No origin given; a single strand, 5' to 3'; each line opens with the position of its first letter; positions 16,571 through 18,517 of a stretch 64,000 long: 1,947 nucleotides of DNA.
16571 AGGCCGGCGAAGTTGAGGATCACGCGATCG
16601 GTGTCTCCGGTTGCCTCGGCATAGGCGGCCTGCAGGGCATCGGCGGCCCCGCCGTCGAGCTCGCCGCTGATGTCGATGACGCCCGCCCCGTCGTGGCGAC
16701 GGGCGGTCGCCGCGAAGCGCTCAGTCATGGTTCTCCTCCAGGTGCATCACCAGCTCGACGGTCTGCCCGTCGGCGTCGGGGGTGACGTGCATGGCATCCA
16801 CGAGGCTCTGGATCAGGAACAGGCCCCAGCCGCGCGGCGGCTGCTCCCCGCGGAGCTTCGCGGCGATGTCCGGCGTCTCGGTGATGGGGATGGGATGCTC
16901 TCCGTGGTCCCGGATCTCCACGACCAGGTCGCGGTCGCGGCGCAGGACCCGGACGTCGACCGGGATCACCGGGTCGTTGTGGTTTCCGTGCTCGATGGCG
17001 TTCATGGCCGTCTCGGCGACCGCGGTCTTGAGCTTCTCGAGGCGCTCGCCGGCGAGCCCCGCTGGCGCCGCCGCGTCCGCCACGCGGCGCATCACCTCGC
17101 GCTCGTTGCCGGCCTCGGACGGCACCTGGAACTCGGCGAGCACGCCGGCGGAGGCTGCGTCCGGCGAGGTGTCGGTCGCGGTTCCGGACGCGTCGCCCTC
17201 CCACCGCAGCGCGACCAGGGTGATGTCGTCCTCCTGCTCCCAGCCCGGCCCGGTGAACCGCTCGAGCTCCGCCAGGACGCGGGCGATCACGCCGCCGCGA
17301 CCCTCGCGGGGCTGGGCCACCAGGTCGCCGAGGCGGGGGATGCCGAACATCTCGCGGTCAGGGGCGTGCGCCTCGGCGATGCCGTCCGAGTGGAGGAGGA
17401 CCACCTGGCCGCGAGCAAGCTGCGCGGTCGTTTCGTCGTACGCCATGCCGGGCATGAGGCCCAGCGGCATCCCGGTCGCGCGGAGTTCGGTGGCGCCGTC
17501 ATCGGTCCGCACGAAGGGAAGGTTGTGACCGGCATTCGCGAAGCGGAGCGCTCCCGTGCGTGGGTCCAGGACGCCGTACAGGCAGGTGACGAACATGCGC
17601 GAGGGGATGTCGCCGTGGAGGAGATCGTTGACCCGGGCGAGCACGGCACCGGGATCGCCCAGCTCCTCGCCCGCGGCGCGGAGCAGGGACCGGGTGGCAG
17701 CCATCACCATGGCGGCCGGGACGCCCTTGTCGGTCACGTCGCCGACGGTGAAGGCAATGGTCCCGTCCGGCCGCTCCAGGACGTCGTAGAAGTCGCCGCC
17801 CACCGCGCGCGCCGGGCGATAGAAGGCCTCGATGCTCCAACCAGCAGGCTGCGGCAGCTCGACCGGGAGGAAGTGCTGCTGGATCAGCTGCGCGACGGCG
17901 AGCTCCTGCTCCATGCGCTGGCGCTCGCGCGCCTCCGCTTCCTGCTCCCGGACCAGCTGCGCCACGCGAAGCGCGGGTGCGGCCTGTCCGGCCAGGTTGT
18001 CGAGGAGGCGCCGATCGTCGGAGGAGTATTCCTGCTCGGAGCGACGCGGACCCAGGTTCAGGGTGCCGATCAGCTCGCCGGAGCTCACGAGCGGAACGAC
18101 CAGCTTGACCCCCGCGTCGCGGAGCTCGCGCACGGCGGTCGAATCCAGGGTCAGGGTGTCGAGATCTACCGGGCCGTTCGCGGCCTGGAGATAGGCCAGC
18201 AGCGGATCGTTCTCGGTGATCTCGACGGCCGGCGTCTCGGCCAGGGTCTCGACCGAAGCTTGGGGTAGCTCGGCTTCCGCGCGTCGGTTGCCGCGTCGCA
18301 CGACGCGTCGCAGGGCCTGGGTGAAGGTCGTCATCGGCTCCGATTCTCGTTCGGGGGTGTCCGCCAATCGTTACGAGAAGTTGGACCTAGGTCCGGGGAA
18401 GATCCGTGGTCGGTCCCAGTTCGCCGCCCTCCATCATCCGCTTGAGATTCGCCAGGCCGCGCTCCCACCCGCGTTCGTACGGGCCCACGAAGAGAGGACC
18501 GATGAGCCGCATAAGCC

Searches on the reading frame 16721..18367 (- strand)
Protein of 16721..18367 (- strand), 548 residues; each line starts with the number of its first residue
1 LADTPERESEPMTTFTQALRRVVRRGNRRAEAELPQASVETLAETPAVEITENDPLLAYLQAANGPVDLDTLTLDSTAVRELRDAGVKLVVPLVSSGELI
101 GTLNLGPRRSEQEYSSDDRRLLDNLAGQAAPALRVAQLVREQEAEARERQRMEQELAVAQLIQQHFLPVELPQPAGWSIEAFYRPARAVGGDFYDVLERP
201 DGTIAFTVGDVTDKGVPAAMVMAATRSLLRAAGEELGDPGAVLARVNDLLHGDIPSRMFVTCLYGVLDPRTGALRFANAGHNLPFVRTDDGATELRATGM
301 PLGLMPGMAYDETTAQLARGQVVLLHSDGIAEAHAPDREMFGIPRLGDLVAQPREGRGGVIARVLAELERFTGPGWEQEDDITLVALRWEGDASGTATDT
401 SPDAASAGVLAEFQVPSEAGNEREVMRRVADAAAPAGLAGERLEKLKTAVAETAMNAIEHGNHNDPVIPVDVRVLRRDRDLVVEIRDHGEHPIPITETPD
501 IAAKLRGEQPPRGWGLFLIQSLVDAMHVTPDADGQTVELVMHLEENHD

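Call 20: search_protein_families(library=pfam, proteins=[window:16721-18367:-], max_evalue=0.001)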
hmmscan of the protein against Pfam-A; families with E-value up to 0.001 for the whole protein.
window:16721-18367:- (548 aa): 6 families
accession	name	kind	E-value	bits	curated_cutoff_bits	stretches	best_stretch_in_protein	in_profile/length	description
PF07228.17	SpoIIE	-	1.2e-49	169.3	25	1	200-389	1-191/192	Stage II sporulation protein E (SpoIIE)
PF13581.12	HATPase_c_2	-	2.5e-22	79.7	27.4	1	416-540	2-126/127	Histidine kinase-like ATPase domain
PF13185.12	GAF_2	-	3.6e-08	34.2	28.6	1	85-133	91-135/136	GAF domain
PF13492.12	GAF_3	-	1.5e-07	32.3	27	1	48-133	46-127/129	GAF domain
PF01590.32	GAF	-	1.4e-06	29.3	22.4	1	59-133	57-133/133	GAF domain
PF02518.31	HATPase_c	-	3.9e-05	24.5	26.4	1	444-540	4-106/111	Histidine kinase-, DNA gyrase B-, and HSP90-like ATPase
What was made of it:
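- On Partner-switching system (RsbU/RsbV/RsbW type), applied to the cluster as a whole: SpoIIE 169 bits in window 16721-18367 (call 20)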

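Call 55: find_homologous_proteins(query=window:16721-18367:-, max_evalue=1e-10)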
Query window:16721-18367:- (548 aa): 8000 proteins with E <= 1e-10 among 8000 candidates; the best 120 are listed.
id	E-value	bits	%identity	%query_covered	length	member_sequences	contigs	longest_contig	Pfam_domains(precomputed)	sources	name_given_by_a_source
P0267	0.0e+0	1176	100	98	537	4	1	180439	PF13185.13,PF01590.33,PF13581.13,PF13492.13,PF07228.18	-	-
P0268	0.0e+0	1084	92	99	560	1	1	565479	PF13185.13,PF01590.33,PF13581.13,PF13492.13,PF07228.18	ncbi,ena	-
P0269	0.0e+0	1071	91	98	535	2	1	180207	PF13185.13,PF01590.33,PF13581.13,PF13492.13,PF07228.18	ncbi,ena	-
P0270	0.0e+0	1012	86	98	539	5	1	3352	PF13185.13,PF01590.33,PF13581.13,PF02518.32,PF13492.13,PF07228.18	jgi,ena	-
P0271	1.5e-283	960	84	98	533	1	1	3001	PF13185.13,PF01590.33,PF13581.13,PF13492.13,PF07228.18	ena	-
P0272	2.8e-281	952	83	98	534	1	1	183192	PF13185.13,PF01590.33,PF13581.13,PF13492.13,PF07228.18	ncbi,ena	-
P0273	5.4e-279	945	83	98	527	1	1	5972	PF13185.13,PF01590.33,PF13581.13,PF13492.13,PF07228.18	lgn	-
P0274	1.5e-265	900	92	84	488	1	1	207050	PF13185.13,PF01590.33,PF13581.13,PF13492.13,PF07228.18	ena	-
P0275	1.5e-264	897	81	98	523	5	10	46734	PF13185.13,PF01590.33,PF13581.13,PF02518.32,PF13492.13,PF07228.18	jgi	jgi:serine phosphatase RsbU (regulator of sigma subunit)/anti-sigma regulatory factor (Ser/Thr prote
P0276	1.6e-262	890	78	98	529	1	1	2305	PF13185.13,PF01590.33,PF13581.13,PF13492.13,PF07228.18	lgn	-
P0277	9.6e-237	805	72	98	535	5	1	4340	PF13185.13,PF01590.33,PF13581.13,PF02518.32,PF13492.13,PF07228.18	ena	-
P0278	1.6e-236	805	73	97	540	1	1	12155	PF13185.13,PF01590.33,PF13581.13,PF02518.32,PF13492.13,PF07228.18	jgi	jgi:serine phosphatase RsbU (regulator of sigma subunit)/anti-sigma regulatory factor (Ser/Thr prote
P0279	1.5e-235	801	73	97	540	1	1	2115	PF13185.13,PF01590.33,PF13581.13,PF02518.32,PF13492.13,PF07228.18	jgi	jgi:serine phosphatase RsbU (regulator of sigma subunit)/anti-sigma regulatory factor (Ser/Thr prote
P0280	3.6e-235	800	72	98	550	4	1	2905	PF13185.13,PF01590.33,PF13581.13,PF13492.13,PF07228.18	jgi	jgi:serine phosphatase RsbU (regulator of sigma subunit)/anti-sigma regulatory factor (Ser/Thr prote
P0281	3.8e-235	800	72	98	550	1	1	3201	PF13185.13,PF01590.33,PF13581.13,PF13492.13,PF07228.18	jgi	jgi:serine phosphatase RsbU (regulator of sigma subunit)/anti-sigma regulatory factor (Ser/Thr prote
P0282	4.2e-235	800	72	98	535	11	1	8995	PF13185.13,PF01590.33,PF13581.13,PF02518.32,PF13492.13,PF07228.18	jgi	jgi:serine phosphatase RsbU (regulator of sigma subunit)/anti-sigma regulatory factor (Ser/Thr prote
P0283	1.4e-234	798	72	97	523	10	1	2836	PF13185.13,PF01590.33,PF13581.13,PF13492.13,PF07228.18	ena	-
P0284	3.3e-234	797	73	97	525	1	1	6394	PF13185.13,PF01590.33,PF13581.13,PF02518.32,PF13492.13,PF07228.18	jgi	jgi:serine phosphatase RsbU (regulator of sigma subunit)/anti-sigma regulatory factor (Ser/Thr prote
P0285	4.9e-234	796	73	98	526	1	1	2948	PF13185.13,PF01590.33,PF13581.13,PF13492.13,PF07228.18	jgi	jgi:serine phosphatase RsbU (regulator of sigma subunit)/anti-sigma regulatory factor (Ser/Thr prote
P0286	6.1e-232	790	72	97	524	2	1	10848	PF13185.13,PF01590.33,PF13581.13,PF02518.32,PF13492.13,PF07228.18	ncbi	-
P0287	2.7e-224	764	70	94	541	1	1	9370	PF13185.13,PF01590.33,PF13581.13,PF13492.13,PF07228.18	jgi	-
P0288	7.0e-224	763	70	94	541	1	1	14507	PF13185.13,PF01590.33,PF13581.13,PF13492.13,PF07228.18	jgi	-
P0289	2.2e-223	761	70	94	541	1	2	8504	PF13185.13,PF01590.33,PF13581.13,PF13492.13,PF07228.18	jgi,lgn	-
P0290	1.2e-222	759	71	96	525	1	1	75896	PF13185.13,PF01590.33,PF13581.13,PF13492.13,PF07228.18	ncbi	-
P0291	5.8e-222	757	70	95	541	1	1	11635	PF13185.13,PF01590.33,PF13581.13,PF13492.13,PF07228.18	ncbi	ncbi:MAG: SpoIIE family protein phosphatase [Candidatus Limnocylindria bacterium]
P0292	1.4e-221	755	70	95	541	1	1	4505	PF13185.13,PF01590.33,PF13581.13,PF13492.13,PF07228.18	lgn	-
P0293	1.4e-220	752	69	97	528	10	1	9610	PF13185.13,PF01590.33,PF13581.13,PF02518.32,PF13492.13,PF07228.18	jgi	-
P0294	4.0e-220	751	71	91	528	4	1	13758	PF13185.13,PF01590.33,PF13581.13,PF02518.32,PF13492.13,PF07228.18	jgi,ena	-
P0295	8.0e-220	750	70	95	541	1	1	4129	PF13185.13,PF01590.33,PF13581.13,PF13492.13,PF07228.18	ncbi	ncbi:MAG: ATP-binding SpoIIE family protein phosphatase [Candidatus Limnocylindria bacterium]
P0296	8.9e-220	749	68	97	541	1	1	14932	PF13185.13,PF01590.33,PF13581.13,PF13492.13,PF07228.18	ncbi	-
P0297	1.8e-218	745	68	97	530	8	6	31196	PF13185.13,PF01590.33,PF13581.13,PF02518.32,PF13492.13,PF07228.18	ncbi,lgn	-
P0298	2.3e-218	745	71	91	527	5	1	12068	PF13185.13,PF01590.33,PF13581.13,PF02518.32,PF13492.13,PF07228.18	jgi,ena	-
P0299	8.7e-218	743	68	98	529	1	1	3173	PF13185.13,PF01590.33,PF13581.13,PF13492.13,PF07228.18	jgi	jgi:serine phosphatase RsbU (regulator of sigma subunit)/anti-sigma regulatory factor (Ser/Thr prote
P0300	1.0e-217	743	71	92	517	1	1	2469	PF13185.13,PF01590.33,PF13581.13,PF02518.32,PF13492.13,PF07228.18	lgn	-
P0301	1.8e-217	742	68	97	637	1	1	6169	PF13185.13,PF01590.33,PF13581.13,PF02518.32,PF13492.13,PF07228.18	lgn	-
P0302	9.7e-217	739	69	94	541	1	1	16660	PF13185.13,PF01590.33,PF13581.13,PF13492.13,PF07228.18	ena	-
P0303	8.6e-216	736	67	99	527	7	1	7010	PF13185.13,PF01590.33,PF13581.13,PF13492.13,PF07228.18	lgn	-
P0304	4.4e-215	734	69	97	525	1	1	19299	PF13185.13,PF01590.33,PF13581.13,PF02518.32,PF13492.13,PF07228.18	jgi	jgi:serine phosphatase RsbU (regulator of sigma subunit)/anti-sigma regulatory factor (Ser/Thr prote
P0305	7.9e-215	733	66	98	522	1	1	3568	PF13185.13,PF01590.33,PF13581.13,PF13492.13,PF07228.18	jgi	jgi:serine phosphatase RsbU (regulator of sigma subunit)/anti-sigma regulatory factor (Ser/Thr prote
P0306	3.3e-214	731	67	98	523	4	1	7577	PF13185.13,PF01590.33,PF13581.13,PF13492.13,PF07228.18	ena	-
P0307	3.4e-214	731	68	97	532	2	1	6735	PF13185.13,PF01590.33,PF13581.13,PF02518.32,PF13492.13,PF07228.18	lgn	-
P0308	6.5e-214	730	68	97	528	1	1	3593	PF13185.13,PF01590.33,PF13581.13,PF02518.32,PF13492.13,PF07228.18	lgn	-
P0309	1.0e-213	729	67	98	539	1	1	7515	PF13185.13,PF01590.33,PF13581.13,PF02518.32,PF13492.13,PF07228.18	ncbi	-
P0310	3.0e-213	728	66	98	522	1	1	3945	PF13185.13,PF01590.33,PF13581.13,PF02518.32,PF13492.13,PF07228.18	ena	-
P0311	3.6e-213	728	67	98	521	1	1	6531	PF13185.13,PF01590.33,PF13581.13,PF13492.13,PF07228.18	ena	-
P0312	1.2e-212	726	67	97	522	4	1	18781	PF13185.13,PF01590.33,PF13581.13,PF02518.32,PF13492.13,PF07228.18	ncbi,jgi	jgi:serine phosphatase RsbU (regulator of sigma subunit)/anti-sigma regulatory factor (Ser/Thr prote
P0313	5.1e-212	724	67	99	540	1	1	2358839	PF13185.13,PF01590.33,PF13581.13,PF02518.32,PF13492.13,PF07228.18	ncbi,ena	-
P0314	6.9e-212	723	66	98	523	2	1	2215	PF13185.13,PF01590.33,PF13581.13,PF13492.13,PF07228.18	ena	-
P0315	7.2e-212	723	67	97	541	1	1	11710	PF13185.13,PF01590.33,PF13581.13,PF13492.13,PF07228.18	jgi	jgi:serine phosphatase RsbU (regulator of sigma subunit)/anti-sigma regulatory factor (Ser/Thr prote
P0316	1.2e-211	723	67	98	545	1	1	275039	PF13185.13,PF01590.33,PF13581.13,PF13492.13,PF07228.18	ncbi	-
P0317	1.4e-211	722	67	97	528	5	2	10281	PF13185.13,PF01590.33,PF13581.13,PF02518.32,PF13492.13,PF07228.18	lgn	-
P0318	4.3e-211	721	70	91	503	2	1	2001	PF13185.13,PF01590.33,PF13581.13,PF02518.32,PF13492.13,PF07228.18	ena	-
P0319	5.7e-211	720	66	97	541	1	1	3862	PF13185.13,PF01590.33,PF13581.13,PF02518.32,PF13492.13,PF07228.18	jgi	jgi:serine phosphatase RsbU (regulator of sigma subunit)/anti-sigma regulatory factor (Ser/Thr prote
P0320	8.6e-211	720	67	96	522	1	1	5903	PF13185.13,PF01590.33,PF13581.13,PF02518.32,PF13492.13,PF07228.18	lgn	-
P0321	1.2e-210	719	65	98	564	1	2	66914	PF13185.13,PF01590.33,PF13581.13,PF13492.13,PF07228.18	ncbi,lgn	-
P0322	1.4e-210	719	66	97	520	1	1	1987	PF13185.13,PF01590.33,PF13581.13,PF13492.13,PF07228.18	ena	-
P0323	7.2e-210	717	68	95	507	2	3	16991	PF13185.13,PF01590.33,PF13581.13,PF02518.32,PF07228.18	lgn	-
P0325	3.2e-209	715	65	98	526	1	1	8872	PF13185.13,PF01590.33,PF13581.13,PF13492.13,PF07228.18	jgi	jgi:serine phosphatase RsbU (regulator of sigma subunit)/anti-sigma regulatory factor (Ser/Thr prote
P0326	5.9e-209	714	67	97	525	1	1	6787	PF13185.13,PF01590.33,PF13581.13,PF13492.13,PF07228.18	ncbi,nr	ncbi:MAG TPA: SpoIIE family protein phosphatase [Candidatus Limnocylindria bacterium]|nr:SpoIIE fami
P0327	1.2e-208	713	65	98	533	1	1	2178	PF13185.13,PF01590.33,PF13581.13,PF02518.32,PF13492.13,PF07228.18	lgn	-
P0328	3.3e-208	711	67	97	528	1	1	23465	PF13185.13,PF01590.33,PF13581.13,PF13492.13,PF07228.18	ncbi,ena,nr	ncbi:MAG TPA: SpoIIE family protein phosphatase [Candidatus Angelobacter sp.]|nr:SpoIIE family prote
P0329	3.4e-208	711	67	98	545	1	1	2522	PF13185.13,PF01590.33,PF13581.13,PF02518.32,PF13492.13,PF07228.18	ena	-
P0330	1.5e-207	709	68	91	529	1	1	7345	PF13185.13,PF01590.33,PF13581.13,PF13492.13,PF07228.18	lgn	-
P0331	1.9e-207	709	65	98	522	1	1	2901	PF13185.13,PF01590.33,PF13581.13,PF02518.32,PF13492.13,PF07228.18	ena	-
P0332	2.3e-207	708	66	97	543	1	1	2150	PF13185.13,PF01590.33,PF13581.13,PF13492.13,PF07228.18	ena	-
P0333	8.7e-207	707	64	97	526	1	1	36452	PF13185.13,PF01590.33,PF13581.13,PF02518.32,PF13492.13,PF07228.18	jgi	jgi:serine phosphatase RsbU (regulator of sigma subunit)/anti-sigma regulatory factor (Ser/Thr prote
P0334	1.1e-206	706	70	91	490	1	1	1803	PF13185.13,PF01590.33,PF13581.13,PF02518.32,PF13492.13,PF07228.18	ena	-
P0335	1.2e-206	706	65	97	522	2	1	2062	PF13185.13,PF01590.33,PF13581.13,PF07228.18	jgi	jgi:serine phosphatase RsbU (regulator of sigma subunit)/anti-sigma regulatory factor (Ser/Thr prote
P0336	4.5e-206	704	65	98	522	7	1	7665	PF13185.13,PF01590.33,PF13581.13,PF02518.32,PF13492.13,PF07228.18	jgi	-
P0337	7.4e-206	703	64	97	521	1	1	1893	PF13185.13,PF01590.33,PF13581.13,PF13492.13,PF07228.18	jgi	jgi:serine phosphatase RsbU (regulator of sigma subunit)/anti-sigma regulatory factor (Ser/Thr prote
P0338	1.2e-205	703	66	97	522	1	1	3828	PF13185.13,PF01590.33,PF13581.13,PF02518.32,PF13492.13,PF07228.18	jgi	jgi:serine phosphatase RsbU (regulator of sigma subunit)/anti-sigma regulatory factor (Ser/Thr prote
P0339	3.4e-205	701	64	98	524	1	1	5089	PF13185.13,PF01590.33,PF13581.13,PF02518.32,PF13492.13,PF07228.18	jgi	jgi:serine phosphatase RsbU (regulator of sigma subunit)/anti-sigma regulatory factor (Ser/Thr prote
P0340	4.5e-205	701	64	98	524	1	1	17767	PF13185.13,PF01590.33,PF13581.13,PF02518.32,PF13492.13,PF07228.18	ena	-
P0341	4.6e-205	701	66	92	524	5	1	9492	PF13185.13,PF01590.33,PF13581.13,PF02518.32,PF13492.13,PF07228.18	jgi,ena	-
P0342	6.4e-205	700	66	94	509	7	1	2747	PF13185.13,PF01590.33,PF13581.13,PF02518.32,PF13492.13,PF07228.18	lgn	-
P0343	1.1e-203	696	67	92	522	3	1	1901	PF13185.13,PF01590.33,PF13581.13,PF02518.32,PF13492.13,PF07228.18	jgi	jgi:serine phosphatase RsbU (regulator of sigma subunit)/anti-sigma regulatory factor (Ser/Thr prote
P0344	3.1e-202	692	65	92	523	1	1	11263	PF13185.13,PF01590.33,PF13581.13,PF02518.32,PF13492.13,PF07228.18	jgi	jgi:serine phosphatase RsbU (regulator of sigma subunit)/anti-sigma regulatory factor (Ser/Thr prote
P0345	1.0e-200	686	63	98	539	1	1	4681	PF13185.13,PF01590.33,PF13581.13,PF02518.32,PF13492.13,PF07228.18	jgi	jgi:serine phosphatase RsbU (regulator of sigma subunit)/anti-sigma regulatory factor (Ser/Thr prote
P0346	2.1e-200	685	62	98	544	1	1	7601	PF13185.13,PF01590.33,PF13581.13,PF13492.13,PF07228.18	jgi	jgi:serine phosphatase RsbU (regulator of sigma subunit)/anti-sigma regulatory factor (Ser/Thr prote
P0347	6.2e-200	684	61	98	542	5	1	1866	PF13185.13,PF01590.33,PF13581.13,PF02518.32,PF13492.13,PF07228.18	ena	-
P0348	1.5e-198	679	62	97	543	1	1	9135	PF13185.13,PF01590.33,PF13581.13,PF13492.13,PF07228.18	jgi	-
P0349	3.0e-198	678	62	97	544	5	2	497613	PF13185.13,PF01590.33,PF13581.13,PF13492.13,PF07228.18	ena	-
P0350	5.0e-198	678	63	97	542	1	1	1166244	PF13185.13,PF01590.33,PF13581.13,PF13492.13,PF07228.18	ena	-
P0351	9.5e-198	677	61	98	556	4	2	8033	PF13185.13,PF01590.33,PF13581.13,PF13492.13,PF07228.18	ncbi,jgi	jgi:serine phosphatase RsbU (regulator of sigma subunit)/anti-sigma regulatory factor (Ser/Thr prote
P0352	1.1e-197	676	63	97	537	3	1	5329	PF13185.13,PF01590.33,PF13581.13,PF02518.32,PF13492.13,PF07228.18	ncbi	-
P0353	1.8e-197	676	62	97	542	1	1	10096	PF13185.13,PF01590.33,PF13581.13,PF13492.13,PF07228.18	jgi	-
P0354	8.3e-197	674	63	98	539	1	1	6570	PF13185.13,PF01590.33,PF13581.13,PF02518.32,PF13492.13,PF07228.18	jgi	jgi:serine phosphatase RsbU (regulator of sigma subunit)/anti-sigma regulatory factor (Ser/Thr prote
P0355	8.7e-197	674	63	98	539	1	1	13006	PF13185.13,PF01590.33,PF13581.13,PF02518.32,PF13492.13,PF07228.18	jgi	jgi:serine phosphatase RsbU (regulator of sigma subunit)/anti-sigma regulatory factor (Ser/Thr prote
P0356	6.1e-196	671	63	96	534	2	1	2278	PF13185.13,PF01590.33,PF13581.13,PF13492.13,PF07228.18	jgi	jgi:serine phosphatase RsbU (regulator of sigma subunit)/anti-sigma regulatory factor (Ser/Thr prote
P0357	6.3e-196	671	61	97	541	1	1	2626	PF13185.13,PF01590.33,PF13581.13,PF02518.32,PF13492.13,PF07228.18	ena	-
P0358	3.7e-195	668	63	97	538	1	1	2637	PF13185.13,PF01590.33,PF13581.13,PF13492.13,PF07228.18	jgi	jgi:serine phosphatase RsbU (regulator of sigma subunit)/anti-sigma regulatory factor (Ser/Thr prote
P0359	4.0e-195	668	61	97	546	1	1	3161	PF13185.13,PF01590.33,PF13581.13,PF13492.13,PF07228.18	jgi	jgi:serine phosphatase RsbU (regulator of sigma subunit)/anti-sigma regulatory factor (Ser/Thr prote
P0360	6.2e-195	667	61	98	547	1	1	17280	PF13185.13,PF01590.33,PF13581.13,PF13492.13,PF07228.18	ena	-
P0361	8.7e-195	667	60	97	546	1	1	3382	PF13185.13,PF01590.33,PF13581.13,PF13492.13,PF07228.18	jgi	jgi:serine phosphatase RsbU (regulator of sigma subunit)/anti-sigma regulatory factor (Ser/Thr prote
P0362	9.6e-195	667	60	97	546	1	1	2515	PF13185.13,PF01590.33,PF13581.13,PF13492.13,PF07228.18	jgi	jgi:serine phosphatase RsbU (regulator of sigma subunit)/anti-sigma regulatory factor (Ser/Thr prote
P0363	1.5e-194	666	60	97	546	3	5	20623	PF13185.13,PF01590.33,PF13581.13,PF13492.13,PF07228.18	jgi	jgi:serine phosphatase RsbU (regulator of sigma subunit)/anti-sigma regulatory factor (Ser/Thr prote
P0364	1.9e-194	666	61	98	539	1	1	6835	PF13185.13,PF01590.33,PF13581.13,PF02518.32,PF13492.13,PF07228.18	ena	-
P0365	3.1e-194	665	60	98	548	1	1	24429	PF13185.13,PF01590.33,PF13581.13,PF13492.13,PF07228.18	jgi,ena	-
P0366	3.1e-194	665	60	97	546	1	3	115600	PF13185.13,PF01590.33,PF13581.13,PF13492.13,PF07228.18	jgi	jgi:serine phosphatase RsbU (regulator of sigma subunit)/anti-sigma regulatory factor (Ser/Thr prote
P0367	3.5e-194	665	61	97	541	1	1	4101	PF13185.13,PF01590.33,PF13581.13,PF02518.32,PF13492.13,PF07228.18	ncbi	-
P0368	3.8e-194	665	60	98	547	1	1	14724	PF13185.13,PF01590.33,PF13581.13,PF13492.13,PF07228.18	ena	-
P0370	5.4e-194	664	63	97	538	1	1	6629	PF13185.13,PF01590.33,PF13581.13,PF13492.13,PF07228.18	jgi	jgi:serine phosphatase RsbU (regulator of sigma subunit)/anti-sigma regulatory factor (Ser/Thr prote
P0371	8.0e-194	664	60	98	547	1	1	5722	PF13185.13,PF01590.33,PF13581.13,PF13492.13,PF07228.18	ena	-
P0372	2.0e-193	662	61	98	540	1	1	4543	PF13185.13,PF01590.33,PF13581.13,PF13492.13,PF07228.18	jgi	jgi:serine phosphatase RsbU (regulator of sigma subunit)/anti-sigma regulatory factor (Ser/Thr prote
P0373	2.1e-193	662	63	94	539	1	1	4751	PF13185.13,PF01590.33,PF13581.13,PF13492.13,PF07228.18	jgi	jgi:serine phosphatase RsbU (regulator of sigma subunit)/anti-sigma regulatory factor (Ser/Thr prote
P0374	2.3e-193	662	60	97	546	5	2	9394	PF13185.13,PF01590.33,PF13581.13,PF13492.13,PF07228.18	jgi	jgi:serine phosphatase RsbU (regulator of sigma subunit)/anti-sigma regulatory factor (Ser/Thr prote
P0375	3.1e-193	662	61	97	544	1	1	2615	PF13185.13,PF01590.33,PF13581.13,PF02518.32,PF13492.13,PF07228.18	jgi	-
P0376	4.8e-193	661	61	94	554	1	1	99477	PF13185.13,PF01590.33,PF13581.13,PF02518.32,PF13492.13,PF07228.18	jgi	jgi:serine phosphatase RsbU (regulator of sigma subunit)/anti-sigma regulatory factor (Ser/Thr prote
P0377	5.5e-193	661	62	98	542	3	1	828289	PF13185.13,PF01590.33,PF13581.13,PF13492.13,PF07228.18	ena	-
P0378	6.2e-193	661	61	97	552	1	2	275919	PF13185.13,PF01590.33,PF13581.13,PF02518.32,PF13492.13,PF07228.18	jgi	jgi:serine phosphatase RsbU (regulator of sigma subunit)/anti-sigma regulatory factor (Ser/Thr prote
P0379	7.0e-193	661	62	97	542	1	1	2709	PF13185.13,PF01590.33,PF13581.13,PF13492.13,PF07228.18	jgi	jgi:serine phosphatase RsbU (regulator of sigma subunit)/anti-sigma regulatory factor (Ser/Thr prote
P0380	8.2e-193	660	61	97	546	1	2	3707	PF13185.13,PF01590.33,PF13581.13,PF02518.32,PF13492.13,PF07228.18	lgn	-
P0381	9.0e-193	660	59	97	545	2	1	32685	PF13185.13,PF01590.33,PF13581.13,PF02518.32,PF13492.13,PF07228.18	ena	-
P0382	1.0e-192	660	60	98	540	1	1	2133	PF13185.13,PF01590.33,PF13581.13,PF13492.13,PF07228.18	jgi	jgi:serine phosphatase RsbU (regulator of sigma subunit)/anti-sigma regulatory factor (Ser/Thr prote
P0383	1.6e-192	659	61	98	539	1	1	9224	PF13185.13,PF01590.33,PF13581.13,PF13492.13,PF07228.18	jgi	jgi:serine phosphatase RsbU (regulator of sigma subunit)/anti-sigma regulatory factor (Ser/Thr prote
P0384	1.6e-192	659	62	98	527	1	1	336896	PF13185.13,PF01590.33,PF13581.13,PF13492.13,PF07228.18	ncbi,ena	-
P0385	2.5e-192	659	60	98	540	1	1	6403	PF13185.13,PF01590.33,PF13581.13,PF13492.13,PF07228.18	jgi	jgi:serine phosphatase RsbU (regulator of sigma subunit)/anti-sigma regulatory factor (Ser/Thr prote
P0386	2.5e-192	659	63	91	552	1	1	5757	PF13185.13,PF01590.33,PF13581.13,PF13492.13,PF07228.18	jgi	jgi:serine phosphatase RsbU (regulator of sigma subunit)/anti-sigma regulatory factor (Ser/Thr prote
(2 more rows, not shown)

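Call 62: search_protein_families(library=padloc, proteins=[window:16721-18367:-], max_evalue=0.001)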
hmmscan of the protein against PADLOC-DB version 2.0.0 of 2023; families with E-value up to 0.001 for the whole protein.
window:16721-18367:- (548 aa): 0 families
